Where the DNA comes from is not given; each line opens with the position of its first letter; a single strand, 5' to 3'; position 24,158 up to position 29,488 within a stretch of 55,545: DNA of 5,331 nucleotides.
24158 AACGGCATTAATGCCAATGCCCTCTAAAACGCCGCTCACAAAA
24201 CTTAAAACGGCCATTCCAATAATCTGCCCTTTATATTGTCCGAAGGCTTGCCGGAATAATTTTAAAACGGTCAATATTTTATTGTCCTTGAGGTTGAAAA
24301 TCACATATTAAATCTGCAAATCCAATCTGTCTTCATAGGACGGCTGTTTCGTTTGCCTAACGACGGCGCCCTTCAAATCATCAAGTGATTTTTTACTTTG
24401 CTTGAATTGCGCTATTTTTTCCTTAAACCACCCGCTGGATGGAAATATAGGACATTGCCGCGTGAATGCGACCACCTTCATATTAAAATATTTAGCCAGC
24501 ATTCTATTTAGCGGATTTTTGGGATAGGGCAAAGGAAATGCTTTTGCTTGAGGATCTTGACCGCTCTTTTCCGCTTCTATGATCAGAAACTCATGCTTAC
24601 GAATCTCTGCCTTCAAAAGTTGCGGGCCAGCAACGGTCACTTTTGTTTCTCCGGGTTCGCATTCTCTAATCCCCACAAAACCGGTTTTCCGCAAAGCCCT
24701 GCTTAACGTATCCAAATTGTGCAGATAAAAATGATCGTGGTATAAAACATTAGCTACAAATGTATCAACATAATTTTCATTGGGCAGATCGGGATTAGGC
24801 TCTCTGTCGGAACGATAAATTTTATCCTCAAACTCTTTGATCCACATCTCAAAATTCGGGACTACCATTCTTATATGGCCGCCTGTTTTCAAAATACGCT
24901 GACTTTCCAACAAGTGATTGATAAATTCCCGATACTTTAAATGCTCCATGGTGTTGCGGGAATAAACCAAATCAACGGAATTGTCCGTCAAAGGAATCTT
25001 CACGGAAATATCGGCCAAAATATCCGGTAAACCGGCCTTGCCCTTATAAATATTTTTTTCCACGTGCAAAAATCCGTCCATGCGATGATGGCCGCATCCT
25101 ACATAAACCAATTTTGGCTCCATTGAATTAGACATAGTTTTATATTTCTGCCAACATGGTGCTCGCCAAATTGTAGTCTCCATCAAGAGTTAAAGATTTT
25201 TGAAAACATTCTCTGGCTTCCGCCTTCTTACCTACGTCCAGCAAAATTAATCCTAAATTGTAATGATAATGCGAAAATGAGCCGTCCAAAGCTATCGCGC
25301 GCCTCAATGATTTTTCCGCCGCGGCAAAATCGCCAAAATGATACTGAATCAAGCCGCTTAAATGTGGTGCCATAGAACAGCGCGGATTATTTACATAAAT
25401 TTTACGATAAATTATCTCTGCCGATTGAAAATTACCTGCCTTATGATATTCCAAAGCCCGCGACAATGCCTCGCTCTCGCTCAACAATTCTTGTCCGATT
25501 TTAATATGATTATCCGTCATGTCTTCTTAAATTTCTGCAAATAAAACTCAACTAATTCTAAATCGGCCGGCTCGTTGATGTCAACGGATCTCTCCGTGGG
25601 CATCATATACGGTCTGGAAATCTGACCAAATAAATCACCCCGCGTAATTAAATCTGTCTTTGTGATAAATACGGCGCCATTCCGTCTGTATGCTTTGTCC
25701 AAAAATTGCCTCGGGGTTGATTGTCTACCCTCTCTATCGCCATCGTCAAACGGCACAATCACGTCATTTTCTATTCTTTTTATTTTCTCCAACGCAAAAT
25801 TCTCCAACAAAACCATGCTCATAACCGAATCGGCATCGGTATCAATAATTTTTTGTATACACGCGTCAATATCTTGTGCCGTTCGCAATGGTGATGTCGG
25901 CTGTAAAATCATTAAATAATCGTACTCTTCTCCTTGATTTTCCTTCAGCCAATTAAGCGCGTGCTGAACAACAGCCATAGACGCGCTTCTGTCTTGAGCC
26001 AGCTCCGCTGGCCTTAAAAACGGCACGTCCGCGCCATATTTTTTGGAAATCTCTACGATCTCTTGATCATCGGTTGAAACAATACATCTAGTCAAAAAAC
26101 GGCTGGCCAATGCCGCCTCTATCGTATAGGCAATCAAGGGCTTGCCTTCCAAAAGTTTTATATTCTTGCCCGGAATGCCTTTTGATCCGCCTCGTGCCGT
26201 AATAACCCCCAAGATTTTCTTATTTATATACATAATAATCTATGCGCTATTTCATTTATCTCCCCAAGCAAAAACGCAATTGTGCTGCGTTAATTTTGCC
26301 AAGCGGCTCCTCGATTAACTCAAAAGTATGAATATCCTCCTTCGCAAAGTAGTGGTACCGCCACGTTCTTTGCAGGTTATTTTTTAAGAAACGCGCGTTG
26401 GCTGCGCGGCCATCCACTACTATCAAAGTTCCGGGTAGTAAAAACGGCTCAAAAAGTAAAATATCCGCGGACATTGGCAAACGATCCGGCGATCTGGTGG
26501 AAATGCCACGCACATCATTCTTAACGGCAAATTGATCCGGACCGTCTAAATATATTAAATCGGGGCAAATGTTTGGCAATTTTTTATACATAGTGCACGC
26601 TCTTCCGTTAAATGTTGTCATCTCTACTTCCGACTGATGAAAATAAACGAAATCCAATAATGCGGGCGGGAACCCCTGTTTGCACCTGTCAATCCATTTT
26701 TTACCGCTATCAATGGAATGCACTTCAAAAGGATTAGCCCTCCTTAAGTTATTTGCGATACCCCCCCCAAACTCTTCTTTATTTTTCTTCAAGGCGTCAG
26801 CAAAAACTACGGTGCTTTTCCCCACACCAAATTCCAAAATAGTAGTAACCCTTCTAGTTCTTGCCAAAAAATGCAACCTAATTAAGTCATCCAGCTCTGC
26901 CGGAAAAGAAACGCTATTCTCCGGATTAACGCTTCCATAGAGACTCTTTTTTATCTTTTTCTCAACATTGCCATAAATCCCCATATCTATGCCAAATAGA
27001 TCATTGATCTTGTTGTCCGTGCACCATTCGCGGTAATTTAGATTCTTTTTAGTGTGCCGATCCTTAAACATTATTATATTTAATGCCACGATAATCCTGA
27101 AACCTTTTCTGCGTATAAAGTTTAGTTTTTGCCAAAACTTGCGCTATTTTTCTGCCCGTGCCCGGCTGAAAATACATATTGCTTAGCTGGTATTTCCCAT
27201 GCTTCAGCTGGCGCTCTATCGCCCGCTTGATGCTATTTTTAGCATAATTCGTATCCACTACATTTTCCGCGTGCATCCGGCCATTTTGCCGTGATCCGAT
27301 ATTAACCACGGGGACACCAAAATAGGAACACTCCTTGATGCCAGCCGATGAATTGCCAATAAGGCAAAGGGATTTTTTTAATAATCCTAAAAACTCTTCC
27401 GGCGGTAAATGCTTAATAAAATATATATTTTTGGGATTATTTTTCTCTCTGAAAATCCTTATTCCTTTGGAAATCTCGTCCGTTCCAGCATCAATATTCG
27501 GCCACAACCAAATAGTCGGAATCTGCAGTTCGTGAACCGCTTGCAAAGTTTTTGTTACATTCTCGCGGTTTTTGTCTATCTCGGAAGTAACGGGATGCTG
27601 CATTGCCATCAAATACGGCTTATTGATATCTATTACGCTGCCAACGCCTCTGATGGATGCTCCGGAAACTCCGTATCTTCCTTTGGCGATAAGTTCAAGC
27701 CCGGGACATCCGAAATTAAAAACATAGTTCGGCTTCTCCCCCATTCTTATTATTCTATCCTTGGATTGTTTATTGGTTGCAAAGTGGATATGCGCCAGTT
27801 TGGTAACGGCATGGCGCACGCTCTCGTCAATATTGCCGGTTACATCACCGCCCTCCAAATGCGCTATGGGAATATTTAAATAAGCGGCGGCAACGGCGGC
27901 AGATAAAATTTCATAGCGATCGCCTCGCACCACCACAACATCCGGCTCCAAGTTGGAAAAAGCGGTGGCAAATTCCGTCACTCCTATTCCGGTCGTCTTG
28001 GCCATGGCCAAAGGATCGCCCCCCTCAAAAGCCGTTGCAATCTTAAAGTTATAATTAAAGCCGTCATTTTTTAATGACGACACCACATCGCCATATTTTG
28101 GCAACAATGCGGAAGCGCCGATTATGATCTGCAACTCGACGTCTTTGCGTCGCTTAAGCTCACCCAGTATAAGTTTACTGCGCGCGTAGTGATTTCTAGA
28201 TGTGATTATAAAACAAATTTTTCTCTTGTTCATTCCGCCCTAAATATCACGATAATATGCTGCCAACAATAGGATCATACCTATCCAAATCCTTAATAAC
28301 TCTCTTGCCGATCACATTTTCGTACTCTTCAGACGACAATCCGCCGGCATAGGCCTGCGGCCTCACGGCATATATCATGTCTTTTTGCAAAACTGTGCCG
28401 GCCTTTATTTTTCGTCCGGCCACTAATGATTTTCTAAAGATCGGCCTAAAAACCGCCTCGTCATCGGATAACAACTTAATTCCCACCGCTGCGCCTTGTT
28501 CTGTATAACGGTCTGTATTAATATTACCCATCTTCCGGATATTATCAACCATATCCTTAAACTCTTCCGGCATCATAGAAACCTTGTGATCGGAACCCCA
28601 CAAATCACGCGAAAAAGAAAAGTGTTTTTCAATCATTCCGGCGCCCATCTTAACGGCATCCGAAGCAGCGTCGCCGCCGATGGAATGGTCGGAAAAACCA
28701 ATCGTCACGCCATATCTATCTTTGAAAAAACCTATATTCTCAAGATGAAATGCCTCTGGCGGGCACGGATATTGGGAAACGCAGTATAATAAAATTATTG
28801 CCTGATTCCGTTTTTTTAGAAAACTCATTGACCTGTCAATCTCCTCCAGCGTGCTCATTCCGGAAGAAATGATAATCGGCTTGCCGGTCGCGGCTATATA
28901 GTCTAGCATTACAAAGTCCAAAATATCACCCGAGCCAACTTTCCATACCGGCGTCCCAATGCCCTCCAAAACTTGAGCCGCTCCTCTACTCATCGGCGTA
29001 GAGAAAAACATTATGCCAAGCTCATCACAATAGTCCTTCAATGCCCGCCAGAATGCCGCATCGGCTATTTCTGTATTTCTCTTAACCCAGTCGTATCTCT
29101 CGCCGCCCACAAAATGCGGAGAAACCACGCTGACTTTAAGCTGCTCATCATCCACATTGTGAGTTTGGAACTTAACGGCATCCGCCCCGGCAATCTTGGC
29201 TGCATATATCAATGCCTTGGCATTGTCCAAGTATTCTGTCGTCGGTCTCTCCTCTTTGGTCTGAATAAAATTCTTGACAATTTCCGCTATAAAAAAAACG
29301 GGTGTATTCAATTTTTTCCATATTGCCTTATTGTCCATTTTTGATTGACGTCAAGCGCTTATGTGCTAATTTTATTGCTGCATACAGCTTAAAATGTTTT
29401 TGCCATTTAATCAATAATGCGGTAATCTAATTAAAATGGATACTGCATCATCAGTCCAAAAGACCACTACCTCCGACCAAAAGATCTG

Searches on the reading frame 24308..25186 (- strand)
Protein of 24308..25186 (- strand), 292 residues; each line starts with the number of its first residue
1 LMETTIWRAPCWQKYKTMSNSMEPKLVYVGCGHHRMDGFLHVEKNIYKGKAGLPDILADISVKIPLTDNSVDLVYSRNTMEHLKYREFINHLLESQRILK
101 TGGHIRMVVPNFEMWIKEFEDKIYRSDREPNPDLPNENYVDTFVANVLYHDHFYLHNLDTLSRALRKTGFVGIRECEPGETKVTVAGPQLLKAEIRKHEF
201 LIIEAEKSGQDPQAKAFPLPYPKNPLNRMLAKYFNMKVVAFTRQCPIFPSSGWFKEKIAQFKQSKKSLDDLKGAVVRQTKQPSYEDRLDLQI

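Call 10: search_protein_families(library=pfam, proteins=[window:24308-25186:-], max_evalue=0.001)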
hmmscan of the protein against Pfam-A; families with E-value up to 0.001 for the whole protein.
window:24308-25186:- (292 aa): 2 families
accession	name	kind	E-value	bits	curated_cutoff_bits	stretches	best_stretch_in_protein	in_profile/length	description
PF08241.18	Methyltransf_11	-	5.4e-07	30.6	21.2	1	56-105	47-93/95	Methyltransferase domain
PF13489.12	Methyltransf_23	-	0.0002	21.6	27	1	68-171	79-160/164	Methyltransferase domain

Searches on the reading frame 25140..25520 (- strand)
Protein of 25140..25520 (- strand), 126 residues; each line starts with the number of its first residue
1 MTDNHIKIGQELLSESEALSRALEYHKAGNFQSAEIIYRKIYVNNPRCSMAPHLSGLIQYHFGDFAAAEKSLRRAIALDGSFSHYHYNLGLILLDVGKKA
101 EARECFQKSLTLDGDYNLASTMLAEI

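Call 10: search_protein_families(library=pfam, proteins=[window:25140-25520:-], max_evalue=0.001)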
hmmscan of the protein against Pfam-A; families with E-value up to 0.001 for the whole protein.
window:25140-25520:- (126 aa): 13 families
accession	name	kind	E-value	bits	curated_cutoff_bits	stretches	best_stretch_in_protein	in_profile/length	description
PF07719.23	TPR_2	-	7e-15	54.3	27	1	85-115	3-33/34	Tetratricopeptide repeat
PF00515.34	TPR_1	-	7.9e-14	51.2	27.8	1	86-116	4-34/34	Tetratricopeptide repeat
PF13181.12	TPR_8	-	2.1e-13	49.7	25.7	1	84-115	2-33/34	Tetratricopeptide repeat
PF13432.12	TPR_16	-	4.1e-09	37.2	32.7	1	60-114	8-62/65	Tetratricopeptide repeat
PF13428.12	TPR_14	-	8.6e-09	35.7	23.5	0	87-126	5-44/44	Tetratricopeptide repeat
PF13424.12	TPR_12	-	2.6e-08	34.4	30.1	1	56-112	10-74/77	Tetratricopeptide repeat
PF13374.12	TPR_10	-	1.9e-06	28.1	27.5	0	88-111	7-30/42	Tetratricopeptide repeat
PF13176.12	TPR_7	-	6.8e-06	26.2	27.9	0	87-115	3-31/36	Tetratricopeptide repeat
PF13414.12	TPR_11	-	1.1e-05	25.5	26.8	1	63-97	8-42/42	TPR repeat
PF12895.13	ANAPC3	-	7e-05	23.5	27.2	1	29-108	3-81/82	Anaphase-promoting complex, cyclosome, subunit 3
PF13431.12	TPR_17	-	9.7e-05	22.8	24.4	0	73-104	3-34/34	Tetratricopeptide repeat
PF13371.12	TPR_9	-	0.00035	20.9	35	0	30-79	10-59/73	Tetratricopeptide repeat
PF14559.12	TPR_19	-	0.00037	21.2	25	0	63-124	5-66/68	Tetratricopeptide repeat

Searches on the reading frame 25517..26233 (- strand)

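Call 10: search_protein_families(library=pfam, proteins=[window:25517-26233:-], max_evalue=0.001)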
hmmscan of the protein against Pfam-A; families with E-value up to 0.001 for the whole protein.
window:25517-26233:- (238 aa): 2 families
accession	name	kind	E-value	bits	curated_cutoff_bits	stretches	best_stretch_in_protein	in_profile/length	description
PF02348.25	CTP_transf_3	-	3.2e-24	86.4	22.6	1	9-141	2-126/217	Cytidylyltransferase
PF01128.25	IspD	-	4.6e-05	23.7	27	1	23-233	20-220/221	2-C-methyl-D-erythritol 4-phosphate cytidylyltransferase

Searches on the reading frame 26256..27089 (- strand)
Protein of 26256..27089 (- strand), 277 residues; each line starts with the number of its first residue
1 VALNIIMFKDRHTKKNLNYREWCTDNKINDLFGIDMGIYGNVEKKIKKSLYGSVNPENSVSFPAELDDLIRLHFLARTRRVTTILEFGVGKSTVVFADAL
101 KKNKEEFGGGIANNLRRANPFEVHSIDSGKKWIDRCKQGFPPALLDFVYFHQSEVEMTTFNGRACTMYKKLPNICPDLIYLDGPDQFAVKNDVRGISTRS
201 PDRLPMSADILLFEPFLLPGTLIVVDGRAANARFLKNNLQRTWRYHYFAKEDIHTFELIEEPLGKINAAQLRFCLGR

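Call 7: search_protein_families(library=pfam, proteins=[window:26256-27089:-], max_evalue=0.01)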
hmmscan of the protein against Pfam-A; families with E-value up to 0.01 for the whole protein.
window:26256-27089:- (277 aa): 1 family
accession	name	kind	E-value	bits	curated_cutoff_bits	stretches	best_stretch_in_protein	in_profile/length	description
PF13578.12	Methyltransf_24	-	0.00025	22.3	26.3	1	85-226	1-103/105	Methyltransferase domain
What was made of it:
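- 26256..27089 (-): 277-aa class I SAM methyltransferase-like gene (weak Methyltransf_24 match) between NeuC and a CMP-sugar synthetase. It hosts the G8 tract. PF13578 2.5e-4, below the cut-off (call 7).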

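Call 8: search_protein_families(library=ncbifam, proteins=[window:26256-27089:-], max_evalue=0.001)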
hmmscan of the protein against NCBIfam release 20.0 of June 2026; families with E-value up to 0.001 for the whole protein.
window:26256-27089:- (277 aa): 0 families

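Call 52: find_homologous_proteins(query=window:26256-27089:-, max_evalue=1e-10)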
Query window:26256-27089:- (277 aa): 1708 proteins with E <= 1e-10 among 2319 candidates; the best 120 are listed.
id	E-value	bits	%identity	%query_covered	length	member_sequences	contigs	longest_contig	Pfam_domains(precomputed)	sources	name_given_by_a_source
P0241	6.7e-188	641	100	100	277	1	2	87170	-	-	-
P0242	1.1e-159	548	86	98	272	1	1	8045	-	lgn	-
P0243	2.2e-153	528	83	98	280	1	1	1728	-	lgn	-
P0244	2.3e-146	505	80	98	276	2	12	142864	-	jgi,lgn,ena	-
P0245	1.2e-145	502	77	98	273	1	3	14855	-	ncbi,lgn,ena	ncbi:MAG: hypothetical protein AAB890_03040 [Patescibacteria group bacterium]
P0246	1.2e-142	492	77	98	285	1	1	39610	-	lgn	-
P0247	2.1e-140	485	76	97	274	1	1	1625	-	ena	-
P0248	5.6e-136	470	72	98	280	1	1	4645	-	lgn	-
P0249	4.6e-135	467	70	100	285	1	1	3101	PF13578.13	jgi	jgi:hypothetical protein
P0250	2.7e-134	465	75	98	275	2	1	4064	-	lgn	-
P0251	2.7e-133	462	73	94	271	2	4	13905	-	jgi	jgi:hypothetical protein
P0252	1.0e-132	460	74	94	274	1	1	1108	-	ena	-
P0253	3.2e-131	455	75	94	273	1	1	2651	-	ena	-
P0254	3.1e-128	445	71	95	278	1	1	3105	-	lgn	-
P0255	4.2e-128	445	73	95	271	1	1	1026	-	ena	-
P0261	1.5e-123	430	69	94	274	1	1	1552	PF13578.13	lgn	-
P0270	4.2e-119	415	68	94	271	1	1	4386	PF13578.13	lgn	-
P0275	2.1e-116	406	65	94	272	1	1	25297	PF13578.13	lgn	-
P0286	9.2e-113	394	64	94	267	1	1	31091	PF13578.13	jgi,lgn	jgi:hypothetical protein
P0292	6.4e-111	388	63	94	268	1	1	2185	PF13578.13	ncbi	-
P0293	2.9e-110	386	62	95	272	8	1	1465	PF13578.13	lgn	-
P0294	2.9e-110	386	63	95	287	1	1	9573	PF13578.13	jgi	jgi:hypothetical protein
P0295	8.4e-110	385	65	95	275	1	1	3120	PF13578.13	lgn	-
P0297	9.5e-110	384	61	100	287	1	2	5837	PF13578.13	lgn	-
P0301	4.1e-109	382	63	94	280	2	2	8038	PF13578.13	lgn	-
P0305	6.4e-109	382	60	100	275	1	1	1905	PF13578.13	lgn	-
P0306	6.5e-109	382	67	91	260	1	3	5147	PF13578.13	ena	-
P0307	7.0e-109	382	62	98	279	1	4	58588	PF13578.13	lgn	-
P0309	1.4e-108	381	60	100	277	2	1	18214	PF13578.13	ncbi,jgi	jgi:hypothetical protein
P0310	1.5e-108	381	62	95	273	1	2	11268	PF13578.13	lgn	-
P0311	2.8e-108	380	61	94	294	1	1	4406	PF13578.13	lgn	-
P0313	8.3e-108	378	61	95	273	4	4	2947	PF13578.13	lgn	-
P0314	1.8e-107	377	62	95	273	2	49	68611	PF13578.13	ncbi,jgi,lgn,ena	ncbi:MAG: class I SAM-dependent methyltransferase [Pseudomonadota bacterium]|jgi:hypothetical protei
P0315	2.5e-107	376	61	95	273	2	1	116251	PF13578.13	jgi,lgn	jgi:hypothetical protein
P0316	5.1e-107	375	63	94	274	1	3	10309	PF13578.13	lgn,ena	-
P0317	7.0e-107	375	61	95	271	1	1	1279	PF13578.13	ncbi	-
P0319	2.5e-106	373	63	95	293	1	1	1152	PF13578.13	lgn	-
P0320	3.3e-105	370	59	99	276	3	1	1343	PF13578.13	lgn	-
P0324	8.4e-103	362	79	69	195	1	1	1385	PF13578.13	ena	-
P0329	7.9e-100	352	60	95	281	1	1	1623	PF13578.13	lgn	-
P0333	1.8e-96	341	56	97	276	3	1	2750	PF13578.13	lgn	-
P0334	2.0e-96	341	57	97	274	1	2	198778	PF13578.13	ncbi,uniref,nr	ncbi:class I SAM-dependent methyltransferase [Neolewinella lacunae]|uniref:Uncharacterized protein n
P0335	3.9e-96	340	57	97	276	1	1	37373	PF13578.13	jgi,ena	-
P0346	1.3e-93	331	56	97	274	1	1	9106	PF13578.13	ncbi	-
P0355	6.8e-92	326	56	95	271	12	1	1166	PF13578.13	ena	-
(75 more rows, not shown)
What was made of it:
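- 26256..27089 (-): Several homologs carry precomputed PF13578 hits, and some sources name homologs 'class I SAM-dependent methyltransferase' (call 52).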

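Call 55: find_encoding_contigs(protein=P0242, flank=4000, max_places=3)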
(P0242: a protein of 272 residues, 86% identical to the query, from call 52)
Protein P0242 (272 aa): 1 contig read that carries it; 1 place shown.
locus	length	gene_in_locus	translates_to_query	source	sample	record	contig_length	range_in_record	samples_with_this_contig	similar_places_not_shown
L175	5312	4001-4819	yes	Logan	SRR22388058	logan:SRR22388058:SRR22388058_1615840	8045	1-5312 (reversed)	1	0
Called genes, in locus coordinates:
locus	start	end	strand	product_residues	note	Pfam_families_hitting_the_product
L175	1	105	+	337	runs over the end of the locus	PF00535:Glycos_transf_2, PF13641:Glyco_tranf_2_3 (weak)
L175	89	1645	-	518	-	PF05159:Capsule_synth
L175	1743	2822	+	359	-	PF03102:NeuB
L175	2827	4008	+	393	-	PF02350:Epimerase_2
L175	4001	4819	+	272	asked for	-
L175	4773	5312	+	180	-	?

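Call 56: find_encoding_contigs(protein=P0243, flank=2000, max_places=3)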
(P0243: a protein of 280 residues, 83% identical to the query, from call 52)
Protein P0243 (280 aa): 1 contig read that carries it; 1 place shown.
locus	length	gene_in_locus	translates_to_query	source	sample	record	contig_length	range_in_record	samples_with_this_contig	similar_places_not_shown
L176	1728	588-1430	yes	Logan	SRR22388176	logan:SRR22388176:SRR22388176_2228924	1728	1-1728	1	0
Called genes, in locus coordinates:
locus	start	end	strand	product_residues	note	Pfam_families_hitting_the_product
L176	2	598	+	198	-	?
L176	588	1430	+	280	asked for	-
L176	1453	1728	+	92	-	?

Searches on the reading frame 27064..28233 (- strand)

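Call 7: search_protein_families(library=pfam, proteins=[window:27064-28233:-], max_evalue=0.01)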
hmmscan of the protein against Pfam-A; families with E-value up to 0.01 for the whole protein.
window:27064-28233:- (389 aa): 1 family
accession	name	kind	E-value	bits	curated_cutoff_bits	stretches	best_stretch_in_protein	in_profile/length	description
PF02350.25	Epimerase_2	-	5.6e-70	236.3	30.6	1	25-367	2-346/347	UDP-N-acetylglucosamine 2-epimerase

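Call 8: search_protein_families(library=ncbifam, proteins=[window:27064-28233:-], max_evalue=0.001)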
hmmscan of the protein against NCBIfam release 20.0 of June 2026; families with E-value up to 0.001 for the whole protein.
window:27064-28233:- (389 aa): 2 families
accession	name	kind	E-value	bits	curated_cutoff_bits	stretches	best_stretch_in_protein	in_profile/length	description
TIGR03568.1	NeuC_NnaA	equivalog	2.2e-115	385.4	235.9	1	4-367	1-365/365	UDP-N-acetylglucosamine 2-epimerase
TIGR00236.1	wecB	equivalog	4.6e-18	65.5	210.15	1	6-313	3-301/366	non-hydrolyzing UDP-N-acetylglucosamine 2-epimerase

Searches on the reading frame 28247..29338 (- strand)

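Call 7: search_protein_families(library=pfam, proteins=[window:28247-29338:-], max_evalue=0.01)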
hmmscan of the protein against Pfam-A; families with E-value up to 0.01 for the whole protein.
window:28247-29338:- (363 aa): 2 families
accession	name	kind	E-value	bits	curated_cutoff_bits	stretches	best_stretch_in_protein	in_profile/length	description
PF03102.20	NeuB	-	1.7e-67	227.8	22.1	1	43-272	1-234/241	NeuB family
PF08666.17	SAF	-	2.8e-07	31.4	21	1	303-352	2-52/63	SAF domain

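Call 8: search_protein_families(library=ncbifam, proteins=[window:28247-29338:-], max_evalue=0.001)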
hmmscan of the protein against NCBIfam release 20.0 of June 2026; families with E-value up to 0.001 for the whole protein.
window:28247-29338:- (363 aa): 2 families
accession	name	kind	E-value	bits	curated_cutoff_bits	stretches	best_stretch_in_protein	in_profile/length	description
TIGR03569.1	NeuB_NnaB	equivalog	5.3e-76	255.8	399.65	1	37-353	15-325/329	N-acetylneuraminate synthase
TIGR03586.1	PseI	equivalog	1.4e-63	215.1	340.25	1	36-356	15-326/327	pseudaminic acid synthase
